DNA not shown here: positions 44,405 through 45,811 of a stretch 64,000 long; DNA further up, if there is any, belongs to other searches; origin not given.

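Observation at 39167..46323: Embedded co-directional operon for acyl activation, reduction and amidation plus a GldJ/K-like FGE protein: possible dedicated modification/export accessory system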

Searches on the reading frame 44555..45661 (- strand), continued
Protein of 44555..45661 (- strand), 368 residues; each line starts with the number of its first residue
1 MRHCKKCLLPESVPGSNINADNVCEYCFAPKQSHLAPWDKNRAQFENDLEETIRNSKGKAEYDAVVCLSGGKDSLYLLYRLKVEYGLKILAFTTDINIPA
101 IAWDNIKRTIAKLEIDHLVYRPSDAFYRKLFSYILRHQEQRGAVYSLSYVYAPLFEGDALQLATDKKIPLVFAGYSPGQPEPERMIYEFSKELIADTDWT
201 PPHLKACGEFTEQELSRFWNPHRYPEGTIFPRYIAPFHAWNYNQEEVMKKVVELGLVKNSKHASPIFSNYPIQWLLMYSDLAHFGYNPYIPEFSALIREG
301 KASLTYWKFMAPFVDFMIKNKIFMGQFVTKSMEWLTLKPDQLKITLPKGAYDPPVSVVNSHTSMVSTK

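Call 25: find_encoding_contigs(protein=P0003, flank=10000, max_places=2)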
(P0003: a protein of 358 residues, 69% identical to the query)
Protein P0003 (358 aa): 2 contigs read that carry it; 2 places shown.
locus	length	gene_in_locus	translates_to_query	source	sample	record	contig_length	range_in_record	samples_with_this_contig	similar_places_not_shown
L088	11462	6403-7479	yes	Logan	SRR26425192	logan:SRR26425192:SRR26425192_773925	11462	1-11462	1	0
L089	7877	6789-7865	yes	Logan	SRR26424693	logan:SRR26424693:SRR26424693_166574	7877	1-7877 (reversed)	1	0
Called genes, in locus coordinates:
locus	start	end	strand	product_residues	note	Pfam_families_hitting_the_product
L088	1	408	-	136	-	?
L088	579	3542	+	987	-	PF00580:UvrD-helicase, PF13361:UvrD_C, PF13538:UvrD_C_2 (faint)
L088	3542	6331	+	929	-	PF12705:PDDEXK_1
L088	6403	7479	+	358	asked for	-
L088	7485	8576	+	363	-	PF00291:PALP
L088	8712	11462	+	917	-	?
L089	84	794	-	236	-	-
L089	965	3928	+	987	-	PF00580:UvrD-helicase, PF13361:UvrD_C, PF13538:UvrD_C_2 (faint)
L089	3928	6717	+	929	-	PF12705:PDDEXK_1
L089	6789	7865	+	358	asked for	-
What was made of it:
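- One relative, L088, pairs the PP-loop gene with a PLP enzyme instead of the ligase (call 25).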

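Call 31: search_solved_structures(query=A1, max_evalue=0.01, show_alignments=1)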
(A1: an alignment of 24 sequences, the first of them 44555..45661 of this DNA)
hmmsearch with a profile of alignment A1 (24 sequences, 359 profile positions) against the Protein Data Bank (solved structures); distinct sequences matched with E-value up to 0.01: 1.
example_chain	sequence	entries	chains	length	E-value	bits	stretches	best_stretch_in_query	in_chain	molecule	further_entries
8wex_A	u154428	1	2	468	7.6e-11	44.6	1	14-133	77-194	N-acetyl sugar amidotransferase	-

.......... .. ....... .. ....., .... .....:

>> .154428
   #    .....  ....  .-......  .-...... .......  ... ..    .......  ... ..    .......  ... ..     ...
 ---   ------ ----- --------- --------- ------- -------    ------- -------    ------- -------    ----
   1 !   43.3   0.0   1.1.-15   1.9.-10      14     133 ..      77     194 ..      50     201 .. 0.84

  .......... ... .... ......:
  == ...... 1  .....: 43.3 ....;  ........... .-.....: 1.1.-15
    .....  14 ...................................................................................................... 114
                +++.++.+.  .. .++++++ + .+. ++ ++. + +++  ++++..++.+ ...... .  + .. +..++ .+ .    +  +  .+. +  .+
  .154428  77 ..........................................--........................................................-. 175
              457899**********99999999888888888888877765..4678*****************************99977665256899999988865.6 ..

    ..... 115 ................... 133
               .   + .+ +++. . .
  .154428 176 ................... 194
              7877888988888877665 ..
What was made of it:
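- Closest known: N-acetyl sugar amidotransferases. Different: Profile similarity to 8wex covers only residues 14-133 (call 31).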

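Call 37: search_protein_families(library=ncbifam, proteins=[L053:4520-5740:+, L015:5207-5926:-, L033:7949-8962:+, L080:4855-6420:-, L049:17999-18652:-, L044:835-2961:+, L006:8503-9891:+, L080:3901-4851:-, L026:277-906:-, L019:14318-15169:+], max_evalue=0.00001)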
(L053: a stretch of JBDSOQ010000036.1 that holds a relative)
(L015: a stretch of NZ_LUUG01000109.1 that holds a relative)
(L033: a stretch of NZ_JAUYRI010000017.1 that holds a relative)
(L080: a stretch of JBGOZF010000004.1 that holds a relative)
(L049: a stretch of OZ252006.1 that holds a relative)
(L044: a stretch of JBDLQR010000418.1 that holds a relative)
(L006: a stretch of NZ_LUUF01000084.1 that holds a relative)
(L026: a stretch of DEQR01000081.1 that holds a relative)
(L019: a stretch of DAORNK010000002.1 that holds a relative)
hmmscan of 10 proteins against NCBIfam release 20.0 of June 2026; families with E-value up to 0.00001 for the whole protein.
L053:4520-5740:+ (406 aa): 4 families
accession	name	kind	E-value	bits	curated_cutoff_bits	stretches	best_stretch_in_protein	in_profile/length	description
TIGR01426.2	MGT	subfamily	3.3e-19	69.2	260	1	215-399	201-388/393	macrolide family glycosyltransferase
TIGR04516.1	glycosyl_450act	subfamily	1.7e-18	66.9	440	1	231-390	236-403/418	activator-dependent family glycosyltransferase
TIGR00661.1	MJ1255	subfamily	1.4e-06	27.8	195.9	0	17-126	12-122/321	MJ1255/VC2487 family glycosyltransferase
NF000362.1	self_GT_OleI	exception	2.1e-06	27.2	700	1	215-380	230-398/424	OleI family self-immunity macrolide glycosyltransferase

L015:5207-5926:- (239 aa): 186 families (the best 25 are shown)
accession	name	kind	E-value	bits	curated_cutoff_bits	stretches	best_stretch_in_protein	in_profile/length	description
TIGR02982.1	heterocyst_DevA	subfamily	1.1e-58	198.4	295.8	1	7-222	4-219/220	ABC exporter ATP-binding subunit, DevA family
TIGR02211.1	LolD_lipo_ex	equivalog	7.9e-53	179.2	307.75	1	5-223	2-220/221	lipoprotein-releasing ABC transporter ATP-binding protein LolD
NF007826.0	PRK10535.1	equivalog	2.5e-48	164.8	966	1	3-225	3-224/648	macrolide ABC transporter ATP-binding protein/permease MacB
TIGR03608.1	L_ocin_972_ABC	subfamily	5.3e-47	159.9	254.85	1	9-217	3-206/206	putative bacteriocin export ABC transporter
NF008639.0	PRK11629.1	equivalog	7.6e-46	156.4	360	1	3-226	5-228/234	lipoprotein-releasing ABC transporter ATP-binding protein LolD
TIGR02673.1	FtsE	equivalog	2.5e-44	151.5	264.85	1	8-211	5-203/214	cell division ATP-binding protein FtsE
NF038007.1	ABC_ATP_DarD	equivalog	2e-43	148.4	375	1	7-221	4-217/218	darobactin export ABC transporter ATP-binding protein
NF040933.2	ABC_arch_GlcV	equivalog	6.3e-43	147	450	1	7-226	5-224/357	glucose ABC transporter ATP-binding protein GlcV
NF007879.0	PRK10584.1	equivalog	1.4e-42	146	336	1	4-225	6-227/228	putative ABC transporter ATP-binding protein YbbA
NF008338.0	PRK11124.1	equivalog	3.4e-42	144.6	369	1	21-228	15-225/242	arginine ABC transporter ATP-binding protein ArtP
TIGR01186.1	proV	subfamily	2.3e-40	138.8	326.6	1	24-220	9-206/363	betaine/proline/choline family ABC transporter ATP-binding protein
TIGR03265.1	PhnT2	equivalog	8.6e-40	137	457.7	1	4-222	4-213/353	putative 2-aminoethylphosphonate ABC transporter ATP-binding protein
TIGR00968.1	3a0106s01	subfamily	3.4e-39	134.8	342.75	1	8-222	4-209/237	sulfate ABC transporter ATP-binding protein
TIGR02315.1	ABC_phnC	equivalog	5.5e-38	130.8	266.1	1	7-226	4-228/243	phosphonate ABC transporter ATP-binding protein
TIGR04521.1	ECF_ATPase_2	equivalog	6.3e-38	130.4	330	1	8-230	4-231/279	energy-coupling factor transporter ATPase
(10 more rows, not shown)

L033:7949-8962:+ (337 aa): 2 families
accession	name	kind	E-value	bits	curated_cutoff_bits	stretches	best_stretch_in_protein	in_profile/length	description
NF006762.1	PRK09283.1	equivalog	1.9e-151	503.9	297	1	12-337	3-325/327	porphobilinogen synthase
NF009923.0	PRK13384.1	equivalog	5.3e-99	331.8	507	1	11-336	5-324/327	porphobilinogen synthase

L080:4855-6420:- (521 aa): 5 families
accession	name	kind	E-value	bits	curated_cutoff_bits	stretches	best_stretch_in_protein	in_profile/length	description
TIGR03007.1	pepcterm_ChnLen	equivalog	7.8e-172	571.9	278.85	1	11-507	6-491/498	XrtA system polysaccharide chain length determinant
TIGR03017.1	EpsF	equivalog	1.6e-15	56.8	422.75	1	12-476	7-443/444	chain length determinant protein EpsF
TIGR01005.1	eps_transp_fam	subfamily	4.7e-15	54.8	411.7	1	94-482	122-483/754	exopolysaccharide transport protein family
NF008568.0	PRK11519.1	equivalog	2.6e-10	39.1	1068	0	103-232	203-332/720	tyrosine-protein kinase Wzc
NF007350.0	PRK09841.1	equivalog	5.2e-06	24.9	1248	0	361-455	360-450/726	tyrosine-protein kinase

L049:17999-18652:- (217 aa): 4 families
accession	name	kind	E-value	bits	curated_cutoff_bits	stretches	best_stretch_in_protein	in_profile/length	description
TIGR03027.2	pepcterm_export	equivalog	1e-69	233.6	180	1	53-216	3-168/169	XrtA/PEP-CTERM system exopolysaccharide export protein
NF041843.1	EpsY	equivalog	2.6e-29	101.9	320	1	51-212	51-210/211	exopolysaccharide export protein EpsY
TIGR03028.1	EpsE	equivalog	1.3e-25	90.1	262.65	1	53-212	2-159/239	polysaccharide export protein EpsE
NF011658.0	PRK15078.1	subfamily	8.1e-21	74.2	333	1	53-213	85-250/380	polysaccharide export protein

L044:835-2961:+ (708 aa): 39 families (the best 25 are shown)
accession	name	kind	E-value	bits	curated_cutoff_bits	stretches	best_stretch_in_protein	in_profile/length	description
TIGR02916.1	PEP_his_kin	equivalog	3.1e-200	667.2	300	1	13-690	3-679/679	XrtA/PEP-CTERM system histidine kinase PrsK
NF010411.0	PRK13837.1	equivalog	3.4e-15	55.1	647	1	543-698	512-682/828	two-component system VirA-like sensor kinase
TIGR02956.1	TMAO_torS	equivalog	4.1e-15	55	676.5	1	596-692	586-683/967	TMAO reductase system sensor histidine kinase/response regulator TorS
NF052573.1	HisKinEspAMyxo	equivalog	6.6e-15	54.2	1400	1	590-692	508-612/755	serine histidine kinase EspA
NF008468.0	PRK11360.1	equivalog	5.9e-14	51.3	646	1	598-693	515-610/616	two-component system sensor histidine kinase AtoS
NF011874.0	PRK15347.1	equivalog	1.1e-13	50.1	852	1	607-692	530-615/921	two component system sensor kinase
NF008543.0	PRK11466.1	equivalog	2.1e-13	49.1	982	1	583-692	555-663/914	TMAO reductase system sensor histidine kinase/response regulator TorS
NF038348.1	T2SS_HK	subfamily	6.9e-13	47.9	450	1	597-691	479-573/574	histidine kinase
NF007688.0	PRK10364.1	equivalog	2.4e-12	46.4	479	1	586-691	348-451/460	two-component system sensor histidine kinase ZraS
NF052574.1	HisKinEspCMyxo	equivalog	4.2e-12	45.1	1200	1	582-700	523-646/785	serine histidine kinase EspC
NF046020.1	HisKinCckABruc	equivalog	9.8e-12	43.5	1000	1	608-691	624-707/868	cell cycle histidine kinase CckA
TIGR02966.1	phoR_proteo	equivalog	1.4e-11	44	334.2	1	548-688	189-332/333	phosphate regulon sensor histidine kinase PhoR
NF046044.1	PnpS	equivalog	6e-11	42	400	1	573-690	269-390/390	two-component system histidine kinase PnpS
NF041735.1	hist_kin_RppB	equivalog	2.3e-10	39.9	400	1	578-690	322-438/438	two-component system sensor histidine kinase RppB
NF053867.1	SprKinKinDBac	equivalog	3e-10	39.2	775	1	577-691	385-497/500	sporulation kinase KinD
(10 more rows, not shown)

L006:8503-9891:+ (462 aa): 10 families
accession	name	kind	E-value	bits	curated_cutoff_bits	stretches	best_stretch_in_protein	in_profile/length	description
TIGR03013.1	EpsB_2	subfamily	8e-170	565.7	393.35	1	19-462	2-443/443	TIGR03013 family XrtA/PEP-CTERM system glycosyltransferase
TIGR03025.1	EPS_sugtrans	subfamily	8.1e-120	401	295.55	1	20-462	3-445/445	exopolysaccharide biosynthesis polyprenyl glycosylphosphotransferase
TIGR03023.1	WcaJ_sugtrans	equivalog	6e-91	306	410.75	1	21-461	4-452/453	undecaprenyl-phosphate glucose phosphotransferase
TIGR03022.1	WbaP_sugtrans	subfamily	4.6e-62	210.7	403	1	17-462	2-456/456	undecaprenyl-phosphate galactose phosphotransferase WbaP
NF007518.0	PRK10124.1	equivalog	7.5e-50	170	684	1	77-452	81-454/464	undecaprenyl-phosphate glucose phosphotransferase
NF050817.1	PolSacchBiosHfsE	equivalog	2.9e-48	164.8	750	1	51-456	50-460/467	polysaccharide biosynthesis protein HfsE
NF041877.1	EPS_EpsZ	equivalog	2.4e-45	155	800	1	53-461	46-458/459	exopolysaccharide biosynthesis polyisoprenyl-phosphate hexose-1-phosphate transferase EpsZ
NF052601.1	undeca_RfbP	equivalog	1.2e-37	129.5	330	1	270-458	43-238/244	undecaprenyl-phosphate galactose phosphotransferase family protein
NF011751.0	PRK15204.1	equivalog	1.5e-34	119.4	907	1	69-461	79-475/476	undecaprenyl-phosphate galactose phosphotransferase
NF045514.1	glycotran_HepC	equivalog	4.8e-20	71.8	140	1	270-382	115-211/220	heterocyst development glycosyltransferase HepC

L080:3901-4851:- (316 aa): 8 families
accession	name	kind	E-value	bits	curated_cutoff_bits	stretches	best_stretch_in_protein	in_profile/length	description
TIGR03018.1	pepcterm_TyrKin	hypoth_equivalog_domain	3.9e-83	277.9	230.65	1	77-285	1-207/207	XrtA-associated tyrosine autokinase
TIGR01007.1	eps_fam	subfamily_domain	7.4e-27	94.2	108.05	1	114-297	18-202/204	polysaccharide biosynthesis tyrosine autokinase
TIGR01005.1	eps_transp_fam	subfamily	7.7e-24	83.9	411.7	1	80-302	519-733/754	exopolysaccharide transport protein family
NF008568.0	PRK11519.1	equivalog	1.6e-23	82.8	1068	1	111-305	524-715/720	tyrosine-protein kinase Wzc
TIGR03029.1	EpsG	equivalog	1.4e-19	70.3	313.8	1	114-267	104-253/274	chain length determinant protein tyrosine kinase EpsG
NF007350.0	PRK09841.1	equivalog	1.1e-18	66.8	1248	1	111-308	529-723/726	tyrosine-protein kinase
TIGR01968.1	minD_bact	equivalog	7.1e-10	38.7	212.9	1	114-258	2-142/261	septum site-determining protein MinD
TIGR01969.1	minD_arch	subfamily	4.6e-07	29.3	201.75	1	116-286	3-169/251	cell division ATPase MinD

L026:277-906:- (209 aa): 3 families
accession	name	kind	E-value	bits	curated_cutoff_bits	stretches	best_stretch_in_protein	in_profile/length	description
NF049874.1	PdsA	exception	1.5e-16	60.9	330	2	138-206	129-195/198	periplasmic diheme shuttle PdsA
TIGR00782.1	ccoP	equivalog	3.6e-10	39.6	179.95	1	34-208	109-281/285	cytochrome-c oxidase, cbb3-type subunit III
NF050122.1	bc1_QcrC_actin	exception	5.1e-08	32.5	200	0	102-206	22-115/253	cytochrome bc1 complex diheme cytochrome c subunit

L019:14318-15169:+ (283 aa): 1 family
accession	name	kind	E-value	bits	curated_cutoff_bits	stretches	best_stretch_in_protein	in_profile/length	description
NF038125.1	PEP_CTERM_THxN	subfamily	2.3e-07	30.7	85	1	250-279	217-245/246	THxN family PEP-CTERM protein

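Call 48: search_protein_families(library=pfam, proteins=[L088:7485-8576:+, L088:8712-11462:+, L083:1349-2692:+], max_evalue=0.01)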
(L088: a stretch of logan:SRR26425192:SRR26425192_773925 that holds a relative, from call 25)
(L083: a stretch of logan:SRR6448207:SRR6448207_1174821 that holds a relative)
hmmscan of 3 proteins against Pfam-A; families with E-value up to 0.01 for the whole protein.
L088:7485-8576:+ (363 aa): 1 family
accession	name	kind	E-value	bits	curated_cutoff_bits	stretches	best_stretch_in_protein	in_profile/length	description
PF00291.31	PALP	-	1.1e-29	104.2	35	1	17-320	2-286/295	Pyridoxal-phosphate dependent enzyme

L088:8712-11462:+ (917 aa): 1 family
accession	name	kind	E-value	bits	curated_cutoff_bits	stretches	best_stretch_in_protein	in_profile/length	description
PF01692.24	Paramyxo_C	-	0.0088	16.4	27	0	436-476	127-167/202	Paramyxovirus non-structural protein C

L083:1349-2692:+ (447 aa): 7 families
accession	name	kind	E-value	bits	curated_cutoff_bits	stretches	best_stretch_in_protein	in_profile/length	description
PF25145.1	NfeD1b_N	-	6.5e-53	179.6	40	1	25-211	1-188/189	NfeD1b, N-terminal domain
PF24961.1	NfeD_membrane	-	1.8e-24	86.5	26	1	229-358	2-118/119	NfeD integral membrane domain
PF01957.25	NfeD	-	6.9e-12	45.8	29.1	1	390-445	2-57/57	NfeD-like C-terminal, partner-binding domain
PF01972.22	SDH_protease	-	0.00011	21.8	31.3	1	58-118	94-154/286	ClpP-like SDH-type serine proteinase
PF01343.23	Peptidase_S49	-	0.00021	21.7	24.9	1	82-122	5-45/154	Peptidase family S49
PF00378.25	ECH_1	-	0.00041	20.2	27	1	73-119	78-124/251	Enoyl-CoA hydratase/isomerase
PF00574.28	CLP_protease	-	0.001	19.4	20.2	1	34-108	24-99/182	Clp protease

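Call 58: predict_structure(alignment_id=A1)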
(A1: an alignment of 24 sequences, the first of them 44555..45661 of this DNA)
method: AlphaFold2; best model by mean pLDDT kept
length: 368 residues; sequences in the alignment: 24
mean_pLDDT: 84.4   pTM: 0.81
mean pLDDT of the five models: 84.4, 84.3, 84.2, 82.9, 81.6
residues with pLDDT >= 90: 181; 70-90: 143; 50-70: 29; < 50: 15
segments of 3 or more residues with pLDDT < 50: 356-368
pLDDT, mean of each block of 10 residues (from residue 1): 87 84 85 58 90 92 95 94 97 86 96 96 89 94 87 88 96 67 71 90 94 93 93 90 87 96 82 84 78 77 81 75 74 92 93 56 26
secondary structure, 60 per line:
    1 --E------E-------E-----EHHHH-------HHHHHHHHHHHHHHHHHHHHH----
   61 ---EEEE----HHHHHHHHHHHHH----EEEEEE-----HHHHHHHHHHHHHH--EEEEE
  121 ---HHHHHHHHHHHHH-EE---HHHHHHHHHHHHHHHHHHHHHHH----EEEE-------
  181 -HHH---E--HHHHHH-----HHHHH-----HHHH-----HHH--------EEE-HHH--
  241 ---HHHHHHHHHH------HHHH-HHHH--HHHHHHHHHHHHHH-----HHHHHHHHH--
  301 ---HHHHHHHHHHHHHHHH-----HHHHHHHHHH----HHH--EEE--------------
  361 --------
elements in order: H25-28 H36-56 E64-67 H72-84 E89-94 H100-113 E116-120 H124-136 H143-165 E170-173 H191-196 H202-206 H212-215 E232-234 H244-253 H260-263 H265-268 H271-284 H290-298 H304-319 H325-334 E344-346
